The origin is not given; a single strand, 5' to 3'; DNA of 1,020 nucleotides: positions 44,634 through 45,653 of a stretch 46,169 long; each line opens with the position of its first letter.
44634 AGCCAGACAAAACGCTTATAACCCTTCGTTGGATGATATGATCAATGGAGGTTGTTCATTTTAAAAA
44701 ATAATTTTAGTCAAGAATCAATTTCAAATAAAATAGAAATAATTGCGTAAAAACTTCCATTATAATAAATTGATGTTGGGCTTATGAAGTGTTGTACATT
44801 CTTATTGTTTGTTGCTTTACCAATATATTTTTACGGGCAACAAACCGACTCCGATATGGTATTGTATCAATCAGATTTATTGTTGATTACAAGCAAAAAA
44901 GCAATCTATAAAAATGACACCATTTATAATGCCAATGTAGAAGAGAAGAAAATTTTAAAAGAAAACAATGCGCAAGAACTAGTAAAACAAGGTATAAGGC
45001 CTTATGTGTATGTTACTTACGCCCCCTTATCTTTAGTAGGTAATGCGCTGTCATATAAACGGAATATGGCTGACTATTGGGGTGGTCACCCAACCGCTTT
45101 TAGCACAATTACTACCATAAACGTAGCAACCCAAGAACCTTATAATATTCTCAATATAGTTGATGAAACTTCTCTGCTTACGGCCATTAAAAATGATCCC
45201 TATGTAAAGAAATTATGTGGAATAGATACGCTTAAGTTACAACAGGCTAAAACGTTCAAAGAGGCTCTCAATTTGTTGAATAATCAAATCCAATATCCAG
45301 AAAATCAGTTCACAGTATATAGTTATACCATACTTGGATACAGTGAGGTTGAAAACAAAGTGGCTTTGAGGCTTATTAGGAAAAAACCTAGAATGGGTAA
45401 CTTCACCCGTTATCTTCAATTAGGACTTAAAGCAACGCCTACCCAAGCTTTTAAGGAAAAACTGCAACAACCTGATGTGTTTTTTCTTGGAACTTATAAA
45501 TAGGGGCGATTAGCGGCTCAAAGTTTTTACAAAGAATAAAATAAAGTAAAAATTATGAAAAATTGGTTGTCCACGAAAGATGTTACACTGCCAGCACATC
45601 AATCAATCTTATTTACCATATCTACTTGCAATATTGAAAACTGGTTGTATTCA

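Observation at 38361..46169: Same-strand island of secreted, lipoprotein and immunity-type genes (YwqK/MORN-repeat giant, SUKH-like, LRR) with no cognate toxin in the window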

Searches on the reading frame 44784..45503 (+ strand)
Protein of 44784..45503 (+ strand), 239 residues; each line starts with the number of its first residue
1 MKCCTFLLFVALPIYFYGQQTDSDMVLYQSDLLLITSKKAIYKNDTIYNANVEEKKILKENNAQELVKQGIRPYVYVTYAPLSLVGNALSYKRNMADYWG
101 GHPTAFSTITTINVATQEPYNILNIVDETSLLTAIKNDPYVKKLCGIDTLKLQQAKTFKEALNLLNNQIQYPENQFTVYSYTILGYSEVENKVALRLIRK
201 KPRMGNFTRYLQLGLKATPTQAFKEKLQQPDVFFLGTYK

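Call 7: search_protein_families(library=pfam, proteins=[window:44784-45503:+], max_evalue=0.1)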
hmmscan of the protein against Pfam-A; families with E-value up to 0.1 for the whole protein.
window:44784-45503:+ (239 aa): 0 families

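Call 8: search_protein_families(library=ncbifam, proteins=[window:44784-45503:+], max_evalue=0.1)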
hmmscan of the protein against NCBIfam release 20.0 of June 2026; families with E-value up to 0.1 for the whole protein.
window:44784-45503:+ (239 aa): 1 family
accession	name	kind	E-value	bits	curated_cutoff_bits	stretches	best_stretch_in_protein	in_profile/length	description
NF001909.0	PRK00676.1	equivalog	0.033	13.2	478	0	178-236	174-233/338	glutamyl-tRNA reductase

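Call 9: find_encoding_contigs(protein=window:44784-45503:+, flank=10000, max_places=6)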
Protein window:44784-45503:+ (239 aa): 5 contigs read that carry it; 1 place shown.
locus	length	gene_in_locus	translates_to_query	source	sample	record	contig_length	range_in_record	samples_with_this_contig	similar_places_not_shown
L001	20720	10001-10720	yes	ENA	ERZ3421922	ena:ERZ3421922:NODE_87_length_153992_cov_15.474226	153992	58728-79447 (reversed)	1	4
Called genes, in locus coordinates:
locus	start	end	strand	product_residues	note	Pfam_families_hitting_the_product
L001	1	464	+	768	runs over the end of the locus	PF14870:PSII_BNR (faint), PF25852:DUF6242_C (faint), PF02012:BNR (faint), PF15902:Sortilin-Vps10, PF18962:Por_Secre_tail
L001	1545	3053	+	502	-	PF14312:FG-GAP_2, PF18962:Por_Secre_tail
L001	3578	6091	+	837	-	-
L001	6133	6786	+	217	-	-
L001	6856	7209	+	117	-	-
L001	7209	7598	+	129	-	-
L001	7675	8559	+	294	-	-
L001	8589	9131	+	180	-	-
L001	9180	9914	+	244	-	-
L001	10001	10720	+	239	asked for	-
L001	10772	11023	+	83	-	-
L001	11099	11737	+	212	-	PF21832:DUF6892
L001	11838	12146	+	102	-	-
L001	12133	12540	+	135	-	-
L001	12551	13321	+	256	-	-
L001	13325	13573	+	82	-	-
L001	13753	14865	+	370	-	-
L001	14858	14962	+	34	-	-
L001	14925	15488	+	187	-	-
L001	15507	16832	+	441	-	-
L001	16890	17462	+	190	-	-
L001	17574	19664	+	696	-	PF00515:TPR_1 (faint), PF07719:TPR_2 (faint), PF13181:TPR_8 (faint), PF17874:TPR_MalT (faint), PF13424:TPR_12 (weak), PF13424:TPR_12, PF07730:HisKA_3, PF02518:HATPase_c, +2 more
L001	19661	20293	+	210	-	PF00072:Response_reg, PF00196:GerE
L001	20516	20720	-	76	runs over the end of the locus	PF17293:Arm-DNA-bind_5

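Call 12: search_protein_families(library=pfam, proteins=[L001:11099-11737:+, L001:11838-12146:+, L001:12133-12540:+, L001:12551-13321:+, L001:13325-13573:+, L001:13753-14865:+, L001:14925-15488:+, L001:15507-16832:+, L001:16890-17462:+], max_evalue=1)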
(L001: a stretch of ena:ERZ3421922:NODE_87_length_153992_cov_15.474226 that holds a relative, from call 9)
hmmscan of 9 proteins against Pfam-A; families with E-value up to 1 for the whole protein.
L001:11099-11737:+ (212 aa): 3 families
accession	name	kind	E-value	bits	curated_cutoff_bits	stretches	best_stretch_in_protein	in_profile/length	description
PF21832.1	DUF6892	-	7.9e-50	169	24.6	1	76-209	2-136/136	Family of unknown function (DUF6892)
PF02616.19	SMC_ScpA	-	0.004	17.6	24.6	1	73-142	80-151/232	Segregation and condensation protein ScpA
PF05206.20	TRM13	-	0.14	12.1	26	1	27-66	196-235/257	Methyltransferase TRM13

L001:11838-12146:+ (102 aa): 2 families
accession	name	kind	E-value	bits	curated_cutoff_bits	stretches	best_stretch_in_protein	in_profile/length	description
PF25637.1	DUF7942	-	0.073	13.4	26.7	1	5-60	12-70/104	Family of unknown function (DUF7942)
PF02361.21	CbiQ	-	0.17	11.9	25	1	9-78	31-95/216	Cobalt transport protein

L001:12133-12540:+ (135 aa): 4 families
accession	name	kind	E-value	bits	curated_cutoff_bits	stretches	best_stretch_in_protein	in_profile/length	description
PF20794.3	bPH_7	-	4.6e-05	23.4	25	1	8-130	8-129/135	Bacterial PH domain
PF04689.18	S1FA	-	0.018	15.7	21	1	7-37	3-32/66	DNA binding protein S1FA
PF19005.6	DUF5734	-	0.027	15.1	27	1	55-106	11-61/83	Domain of unknown function (DUF5734)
PF13567.11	DUF4131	-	0.042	14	31.6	1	16-95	10-84/165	Domain of unknown function (DUF4131)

L001:12551-13321:+ (256 aa): 3 families
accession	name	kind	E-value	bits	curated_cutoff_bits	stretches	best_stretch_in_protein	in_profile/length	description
PF06589.16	CRA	-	0.038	14.4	26.6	1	3-67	3-56/123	Circumsporozoite-related antigen (CRA)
PF04977.20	DivIC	-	0.079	13.2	28.9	1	6-55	3-52/80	Septum formation initiator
PF14230.11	DUF4333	-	0.26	12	27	0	9-44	3-38/78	Domain of unknown function (DUF4333)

L001:13325-13573:+ (82 aa): 1 family
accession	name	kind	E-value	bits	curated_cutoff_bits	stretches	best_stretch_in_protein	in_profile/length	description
PF08139.17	LPAM_1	-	0.001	19.8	20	1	1-18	1-18/18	Prokaryotic membrane lipoprotein lipid attachment site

L001:13753-14865:+ (370 aa): 1 family
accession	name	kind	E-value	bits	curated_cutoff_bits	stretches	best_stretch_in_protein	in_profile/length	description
PF09716.15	ETRAMP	-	0.25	11.8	29.1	1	2-48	5-54/81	Malarial early transcribed membrane protein (ETRAMP)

L001:14925-15488:+ (187 aa): 1 family
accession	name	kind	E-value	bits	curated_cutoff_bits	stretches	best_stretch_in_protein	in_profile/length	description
PF08780.16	NTase_sub_bind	-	0.0025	18.3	31.8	1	94-145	24-79/126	Nucleotidyltransferase substrate binding protein like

L001:15507-16832:+ (441 aa): 0 families

L001:16890-17462:+ (190 aa): 4 families
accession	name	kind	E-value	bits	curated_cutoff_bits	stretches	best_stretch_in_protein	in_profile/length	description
PF25227.1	DUF7845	-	0.027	14.4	27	1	18-84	34-93/315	Domain of unknown function (DUF7845)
PF23406.1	ZNF380_CC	-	0.07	14.1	28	1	44-81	14-51/81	ZNF380 coiled-coil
PF08398.15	Phospholip_A2_4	-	0.46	11.2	23.9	1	38-78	25-65/80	Phospholipase A2-like domain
PF13218.11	DUF4026_N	-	0.74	10.3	27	1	22-86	31-96/147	Protein of unknown function (DUF4026) N-terminal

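Call 29: find_homologous_proteins(query=L001:17574-19664:+, max_evalue=1e-20)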
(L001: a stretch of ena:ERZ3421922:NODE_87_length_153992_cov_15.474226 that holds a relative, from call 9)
Query L001:17574-19664:+ (696 aa): 43 proteins with E <= 1e-20 among 8000 candidates.
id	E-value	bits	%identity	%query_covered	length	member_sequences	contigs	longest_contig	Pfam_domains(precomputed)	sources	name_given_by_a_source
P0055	0.0e+0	1459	100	100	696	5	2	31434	PF17874.8,PF00515.35,PF13424.13,PF13176.13,PF07730.20,PF02518.32,PF13181.13,PF07719.24,PF13374.13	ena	-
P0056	0.0e+0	1149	78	100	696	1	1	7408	PF17874.8,PF00515.35,PF10952.16,PF13424.13,PF13176.13,PF07730.20,PF02518.32,PF13432.13,PF13181.13,PF07719.24,PF13374.13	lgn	-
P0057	1.2e-258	878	61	100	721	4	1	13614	PF13431.13,PF23914.2,PF13414.13,PF13176.13,PF07730.20,PF13428.13,PF13374.13,PF14559.13,PF10345.16,PF17874.8,PF00515.35,PF13424.13,PF28559.1,PF02518.32,PF14938.13,PF13181.13,PF07719.24,PF13174.13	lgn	-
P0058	3.6e-232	790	57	99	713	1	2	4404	PF17874.8,PF00515.35,PF13424.13,PF13176.13,PF07730.20,PF02518.32,PF13432.13,PF13428.13,PF13181.13,PF07719.24,PF13374.13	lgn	-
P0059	2.1e-227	775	57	99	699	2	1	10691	PF13176.13,PF07730.20,PF13428.13,PF13374.13,PF14559.13,PF17874.8,PF00515.35,PF13424.13,PF02518.32,PF13432.13,PF13181.13,PF07719.24,PF13174.13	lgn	-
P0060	1.7e-226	772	57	99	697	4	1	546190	PF17874.8,PF00515.35,PF13424.13,PF13176.13,PF07730.20,PF02518.32,PF13432.13,PF13428.13,PF13181.13,PF07719.24,PF13374.13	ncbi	-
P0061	7.8e-225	766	55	99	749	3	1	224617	PF13176.13,PF07730.20,PF13428.13,PF13374.13,PF14559.13,PF17874.8,PF00515.35,PF13424.13,PF02518.32,PF13432.13,PF13181.13,PF07719.24,PF13174.13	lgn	-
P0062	6.2e-222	757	56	98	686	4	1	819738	PF13414.13,PF13176.13,PF07730.20,PF13428.13,PF13374.13,PF17874.8,PF00515.35,PF13424.13,PF02518.32,PF13432.13,PF13181.13,PF07719.24,PF13174.13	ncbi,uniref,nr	ncbi:tetratricopeptide repeat-containing sensor histidine kinase [Zobellia uliginosa]|uniref:tetratr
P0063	1.9e-219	748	55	98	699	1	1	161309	PF17874.8,PF00515.35,PF13424.13,PF13176.13,PF07730.20,PF02518.32,PF13432.13,PF13428.13,PF13181.13,PF07719.24,PF13374.13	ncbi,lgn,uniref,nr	ncbi:tetratricopeptide repeat-containing sensor histidine kinase [Tenacibaculum larymnensis]|uniref:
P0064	1.2e-214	733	55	97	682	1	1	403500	PF13176.13,PF07730.20,PF13428.13,PF13374.13,PF17874.8,PF00515.35,PF13424.13,PF02518.32,PF14938.13,PF13432.13,PF13181.13,PF07719.24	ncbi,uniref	ncbi:tetratricopeptide repeat protein [Tenacibaculum sp. SDUM215027]|uniref:tetratricopeptide repeat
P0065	9.8e-213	726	54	98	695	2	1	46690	PF17874.8,PF00515.35,PF13424.13,PF07730.20,PF02518.32,PF13181.13,PF07719.24,PF13374.13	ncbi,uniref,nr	ncbi:histidine kinase [Tenacibaculum sp. 1_MG-2023]|uniref:tetratricopeptide repeat-containing senso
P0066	1.3e-105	373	37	85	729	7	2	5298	PF13176.13,PF07730.20,PF13428.13,PF13374.13,PF14559.13,PF17874.8,PF00515.35,PF13424.13,PF02518.32,PF13181.13,PF07719.24,PF13174.13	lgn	-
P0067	2.0e-100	355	36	85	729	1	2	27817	PF14559.13,PF17874.8,PF00515.35,PF13424.13,PF13176.13,PF07730.20,PF02518.32,PF13181.13,PF07719.24,PF13174.13,PF13374.13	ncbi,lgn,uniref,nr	ncbi:tetratricopeptide repeat-containing sensor histidine kinase [Flavobacterium reichenbachii]|unir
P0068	1.9e-98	349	35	98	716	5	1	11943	PF00515.35,PF13424.13,PF13176.13,PF07730.20,PF02518.32,PF13181.13,PF07719.24,PF13374.13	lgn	-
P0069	1.1e-88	317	34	85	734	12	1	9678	PF17874.8,PF00515.35,PF13424.13,PF13176.13,PF07730.20,PF02518.32,PF13181.13,PF07719.24,PF13174.13,PF13374.13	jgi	-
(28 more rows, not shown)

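Call 30: find_encoding_contigs(protein=P0055, flank=10000, max_places=3)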
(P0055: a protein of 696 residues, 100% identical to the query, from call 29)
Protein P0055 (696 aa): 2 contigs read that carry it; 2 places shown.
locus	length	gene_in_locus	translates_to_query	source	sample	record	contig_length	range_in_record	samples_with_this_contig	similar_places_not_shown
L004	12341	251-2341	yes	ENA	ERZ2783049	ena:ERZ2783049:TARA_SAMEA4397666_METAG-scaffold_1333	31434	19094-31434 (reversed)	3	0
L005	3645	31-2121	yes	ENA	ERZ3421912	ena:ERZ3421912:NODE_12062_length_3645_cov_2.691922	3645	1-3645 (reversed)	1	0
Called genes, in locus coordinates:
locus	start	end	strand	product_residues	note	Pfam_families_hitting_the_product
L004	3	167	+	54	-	?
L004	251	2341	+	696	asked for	PF00515:TPR_1 (faint), PF07719:TPR_2 (faint), PF13181:TPR_8 (faint), PF17874:TPR_MalT (faint), PF13424:TPR_12 (weak), PF13424:TPR_12, PF07730:HisKA_3, PF02518:HATPase_c, +2 more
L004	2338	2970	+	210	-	PF00072:Response_reg, PF00196:GerE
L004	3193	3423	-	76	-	PF17293:Arm-DNA-bind_5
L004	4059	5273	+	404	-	PF05222:AlaDh_PNT_N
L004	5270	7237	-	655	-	PF01841:Transglut_core (faint)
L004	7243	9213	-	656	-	-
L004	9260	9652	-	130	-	PF10990:DUF2809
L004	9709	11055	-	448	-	PF06123:CreD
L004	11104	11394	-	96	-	PF13601:HTH_34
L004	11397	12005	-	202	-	-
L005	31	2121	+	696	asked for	PF00515:TPR_1 (faint), PF07719:TPR_2 (faint), PF13181:TPR_8 (faint), PF17874:TPR_MalT (faint), PF13424:TPR_12 (weak), PF13424:TPR_12, PF07730:HisKA_3, PF02518:HATPase_c, +2 more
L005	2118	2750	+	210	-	PF00072:Response_reg, PF00196:GerE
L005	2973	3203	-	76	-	PF17293:Arm-DNA-bind_5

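Call 31: find_encoding_contigs(protein=P0062, flank=10000, max_places=2)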
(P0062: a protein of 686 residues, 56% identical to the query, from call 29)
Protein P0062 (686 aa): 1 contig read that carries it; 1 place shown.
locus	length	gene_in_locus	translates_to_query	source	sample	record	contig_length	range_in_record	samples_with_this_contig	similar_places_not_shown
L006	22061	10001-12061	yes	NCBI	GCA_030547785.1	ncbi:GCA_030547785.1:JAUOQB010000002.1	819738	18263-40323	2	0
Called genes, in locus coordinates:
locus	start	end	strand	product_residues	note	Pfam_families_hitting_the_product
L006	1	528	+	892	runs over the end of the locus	-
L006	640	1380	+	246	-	-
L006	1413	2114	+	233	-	-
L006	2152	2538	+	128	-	-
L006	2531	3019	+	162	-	-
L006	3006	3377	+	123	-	-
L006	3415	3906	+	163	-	PF14567:SUKH_5 (faint), PF09346:SMI1_KNR4, PF14568:SUKH_6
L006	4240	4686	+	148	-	-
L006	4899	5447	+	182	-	-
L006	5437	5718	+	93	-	-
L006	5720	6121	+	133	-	-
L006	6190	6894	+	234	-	-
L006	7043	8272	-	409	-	PF07095:IgaA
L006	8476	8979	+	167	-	-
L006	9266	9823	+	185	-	-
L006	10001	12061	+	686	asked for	PF00515:TPR_1 (faint), PF07719:TPR_2 (faint), PF13174:TPR_6 (faint), PF13176:TPR_7 (faint), PF17874:TPR_MalT, PF13424:TPR_12, PF07730:HisKA_3, PF02518:HATPase_c, +5 more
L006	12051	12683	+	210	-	PF00072:Response_reg, PF00196:GerE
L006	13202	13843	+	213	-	-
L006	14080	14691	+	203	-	-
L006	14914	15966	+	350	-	-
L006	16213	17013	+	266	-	PF00561:Abhydrolase_1 (faint), PF12146:Hydrolase_4 (faint), PF00326:Peptidase_S9 (weak)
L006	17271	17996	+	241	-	PF00970:FAD_binding_6 (faint), PF08021:FAD_binding_9 (weak), PF04954:SIP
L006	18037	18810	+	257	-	PF01292:Ni_hydr_CYTB (weak), PF14358:DUF4405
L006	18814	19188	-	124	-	PF01475:FUR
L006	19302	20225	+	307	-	PF07992:Pyr_redox_2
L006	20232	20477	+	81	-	-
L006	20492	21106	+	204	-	PF05724:TPMT (weak), PF13489:Methyltransf_23 (weak), PF13649:Methyltransf_25, PF13847:Methyltransf_31 (weak), PF08241:Methyltransf_11, PF08242:Methyltransf_12 (weak)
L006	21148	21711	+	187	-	PF00027:cNMP_binding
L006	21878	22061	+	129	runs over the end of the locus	PF01042:Ribonuc_L-PSP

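Call 32: find_encoding_contigs(protein=P0063, flank=10000, max_places=2)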
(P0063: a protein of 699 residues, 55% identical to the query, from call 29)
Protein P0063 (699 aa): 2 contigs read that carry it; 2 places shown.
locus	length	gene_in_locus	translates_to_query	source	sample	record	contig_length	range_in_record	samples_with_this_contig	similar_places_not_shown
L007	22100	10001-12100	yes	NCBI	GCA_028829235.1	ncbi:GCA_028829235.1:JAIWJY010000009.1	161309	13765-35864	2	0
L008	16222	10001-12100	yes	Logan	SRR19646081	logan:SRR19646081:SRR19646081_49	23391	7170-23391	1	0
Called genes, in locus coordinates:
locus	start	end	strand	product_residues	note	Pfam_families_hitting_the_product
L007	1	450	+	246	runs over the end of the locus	-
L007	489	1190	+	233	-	-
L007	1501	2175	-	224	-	PF00753:Lactamase_B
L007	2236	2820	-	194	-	PF00027:cNMP_binding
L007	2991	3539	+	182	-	-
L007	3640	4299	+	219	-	-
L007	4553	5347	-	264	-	-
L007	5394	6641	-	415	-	PF07095:IgaA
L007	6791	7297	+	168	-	-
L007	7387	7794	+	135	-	-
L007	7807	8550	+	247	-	-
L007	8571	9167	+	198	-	-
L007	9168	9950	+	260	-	-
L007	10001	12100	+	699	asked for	PF00515:TPR_1 (faint), PF07719:TPR_2 (faint), PF13181:TPR_8 (faint), PF13428:TPR_14 (faint), PF13432:TPR_16 (faint), PF13424:TPR_12 (weak), PF07730:HisKA_3, PF02518:HATPase_c, +3 more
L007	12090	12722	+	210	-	PF00072:Response_reg, PF00196:GerE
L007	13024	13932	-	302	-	PF11751:PorP_SprF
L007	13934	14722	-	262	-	PF13585:CHU_C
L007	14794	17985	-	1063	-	PF19264:DUF5907 (faint), PF05658:YadA_head (faint), PF13884:Peptidase_S74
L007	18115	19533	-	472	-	-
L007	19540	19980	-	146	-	PF13648:Lipocalin_4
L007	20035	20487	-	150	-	-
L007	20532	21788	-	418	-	-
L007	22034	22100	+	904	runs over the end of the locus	PF13424:TPR_12 (faint), PF00512:HisKA, PF02518:HATPase_c, PF00072:Response_reg, PF00165:HTH_AraC, PF12833:HTH_18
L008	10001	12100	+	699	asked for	PF00515:TPR_1 (faint), PF07719:TPR_2 (faint), PF13181:TPR_8 (faint), PF13428:TPR_14 (faint), PF13432:TPR_16 (faint), PF13424:TPR_12 (weak), PF07730:HisKA_3, PF02518:HATPase_c, +3 more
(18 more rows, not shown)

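Call 49: search_protein_families(library=padloc, proteins=[window:44784-45503:+, L001:11099-11737:+, L001:12551-13321:+, L001:13753-14865:+, L001:14925-15488:+, L001:15507-16832:+, L001:16890-17462:+], max_evalue=0.01)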
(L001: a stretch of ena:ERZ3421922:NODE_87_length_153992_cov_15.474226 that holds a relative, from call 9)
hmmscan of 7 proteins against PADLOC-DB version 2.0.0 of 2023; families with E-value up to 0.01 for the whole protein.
window:44784-45503:+ (239 aa): 0 families

L001:11099-11737:+ (212 aa): 0 families

L001:12551-13321:+ (256 aa): 0 families

L001:13753-14865:+ (370 aa): 0 families

L001:14925-15488:+ (187 aa): 0 families

L001:15507-16832:+ (441 aa): 0 families

L001:16890-17462:+ (190 aa): 0 families

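Call 51: search_solved_structures(query=L001:11099-11737:+, max_evalue=1)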
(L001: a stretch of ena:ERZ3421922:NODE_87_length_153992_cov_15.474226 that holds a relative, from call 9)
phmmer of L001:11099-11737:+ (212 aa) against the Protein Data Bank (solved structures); distinct sequences matched with E-value up to 1: 1.
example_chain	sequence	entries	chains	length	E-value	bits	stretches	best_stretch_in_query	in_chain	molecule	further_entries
1we1_A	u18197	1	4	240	0.0061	19.5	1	33-188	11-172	Heme oxygenase 1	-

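Call 52: search_solved_structures(query=L001:15507-16832:+, max_evalue=1)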
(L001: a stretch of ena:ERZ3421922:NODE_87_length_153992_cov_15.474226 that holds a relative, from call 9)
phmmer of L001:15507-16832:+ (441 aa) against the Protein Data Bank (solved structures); distinct sequences matched with E-value up to 1: 1.
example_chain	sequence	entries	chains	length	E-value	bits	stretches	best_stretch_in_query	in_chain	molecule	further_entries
4v6w_Ca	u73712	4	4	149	0.66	12.2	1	319-352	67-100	60S ribosomal protein L27a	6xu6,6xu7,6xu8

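Call 83: search_protein_families(library=pfam, proteins=[L007:4553-5347:-, L007:9168-9950:+, L006:7043-8272:-, L006:1413-2114:+], max_evalue=0.01)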
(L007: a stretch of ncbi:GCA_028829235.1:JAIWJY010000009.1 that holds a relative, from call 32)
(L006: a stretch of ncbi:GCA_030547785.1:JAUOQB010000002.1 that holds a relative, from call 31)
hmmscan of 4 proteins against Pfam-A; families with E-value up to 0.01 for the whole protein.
L007:4553-5347:- (264 aa): 0 families

L007:9168-9950:+ (260 aa): 0 families

L006:7043-8272:- (409 aa): 1 family
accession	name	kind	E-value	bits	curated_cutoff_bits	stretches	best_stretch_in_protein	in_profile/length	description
PF07095.16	IgaA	-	5.1e-32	111.2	25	1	36-340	52-357/702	Intracellular growth attenuator protein IgaA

L006:1413-2114:+ (233 aa): 0 families

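Call 91: find_encoding_contigs(protein=P0056, flank=10000, max_places=2)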
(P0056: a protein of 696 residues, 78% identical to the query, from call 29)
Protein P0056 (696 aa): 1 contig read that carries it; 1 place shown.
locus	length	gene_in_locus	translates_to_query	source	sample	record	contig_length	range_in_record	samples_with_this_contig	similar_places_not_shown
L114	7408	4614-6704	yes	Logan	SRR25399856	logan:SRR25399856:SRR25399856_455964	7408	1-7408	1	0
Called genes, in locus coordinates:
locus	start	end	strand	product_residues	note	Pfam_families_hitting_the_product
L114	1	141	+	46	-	?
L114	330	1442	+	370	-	-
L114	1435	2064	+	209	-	-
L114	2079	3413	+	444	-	-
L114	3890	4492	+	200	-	-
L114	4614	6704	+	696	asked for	PF07719:TPR_2 (faint), PF13432:TPR_16 (faint), PF17874:TPR_MalT (weak), PF13424:TPR_12, PF17874:TPR_MalT (weak), PF13424:TPR_12, PF07730:HisKA_3, PF02518:HATPase_c, +5 more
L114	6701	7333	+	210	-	PF00072:Response_reg, PF00196:GerE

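Call 92: find_encoding_contigs(protein=P0057, flank=10000, max_places=2)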
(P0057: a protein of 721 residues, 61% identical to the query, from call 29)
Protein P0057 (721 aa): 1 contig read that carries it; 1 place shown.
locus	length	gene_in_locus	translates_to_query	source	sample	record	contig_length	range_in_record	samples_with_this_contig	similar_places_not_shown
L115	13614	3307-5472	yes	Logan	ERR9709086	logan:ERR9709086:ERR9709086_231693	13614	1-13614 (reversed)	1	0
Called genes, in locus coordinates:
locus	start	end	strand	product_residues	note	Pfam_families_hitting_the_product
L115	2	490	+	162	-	?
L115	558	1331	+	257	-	-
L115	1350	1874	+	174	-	-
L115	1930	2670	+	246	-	-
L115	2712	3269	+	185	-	-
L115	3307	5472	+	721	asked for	PF10345:Cohesin_load, PF00515:TPR_1 (faint), PF17874:TPR_MalT (weak), PF13424:TPR_12 (weak), PF17874:TPR_MalT, PF13424:TPR_12, PF07730:HisKA_3, PF02518:HATPase_c, +12 more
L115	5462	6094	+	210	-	PF00072:Response_reg, PF00196:GerE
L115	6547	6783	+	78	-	-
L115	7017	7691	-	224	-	-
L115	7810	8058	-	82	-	-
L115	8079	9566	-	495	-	PF02366:PMT, PF13231:PMT_2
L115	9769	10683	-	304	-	PF25539:Bestrophin_2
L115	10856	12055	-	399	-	PF07690:MFS_1, PF12832:MFS_1_like (weak), PF07690:MFS_1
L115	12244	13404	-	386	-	PF07690:MFS_1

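Call 93: find_encoding_contigs(protein=P0061, flank=10000, max_places=2)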
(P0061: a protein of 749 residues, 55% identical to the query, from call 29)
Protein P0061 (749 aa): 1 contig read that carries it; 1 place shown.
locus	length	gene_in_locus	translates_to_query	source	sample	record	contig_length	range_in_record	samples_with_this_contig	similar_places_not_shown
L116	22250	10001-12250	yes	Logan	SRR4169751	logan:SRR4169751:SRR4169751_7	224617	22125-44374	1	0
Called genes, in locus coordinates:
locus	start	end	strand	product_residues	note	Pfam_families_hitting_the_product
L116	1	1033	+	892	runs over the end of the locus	-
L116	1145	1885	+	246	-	-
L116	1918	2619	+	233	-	-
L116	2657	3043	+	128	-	-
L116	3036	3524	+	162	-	-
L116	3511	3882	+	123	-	-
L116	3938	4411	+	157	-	PF14567:SUKH_5 (faint), PF09346:SMI1_KNR4, PF14568:SUKH_6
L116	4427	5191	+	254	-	-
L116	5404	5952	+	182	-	-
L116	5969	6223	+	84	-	-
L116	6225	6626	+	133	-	-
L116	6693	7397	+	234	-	-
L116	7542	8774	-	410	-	PF07095:IgaA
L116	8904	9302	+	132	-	-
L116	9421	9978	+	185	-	-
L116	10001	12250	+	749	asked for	PF00515:TPR_1 (faint), PF07719:TPR_2 (faint), PF13174:TPR_6 (faint), PF13181:TPR_8 (faint), PF13424:TPR_12, PF17874:TPR_MalT (weak), PF07730:HisKA_3, PF02518:HATPase_c, +5 more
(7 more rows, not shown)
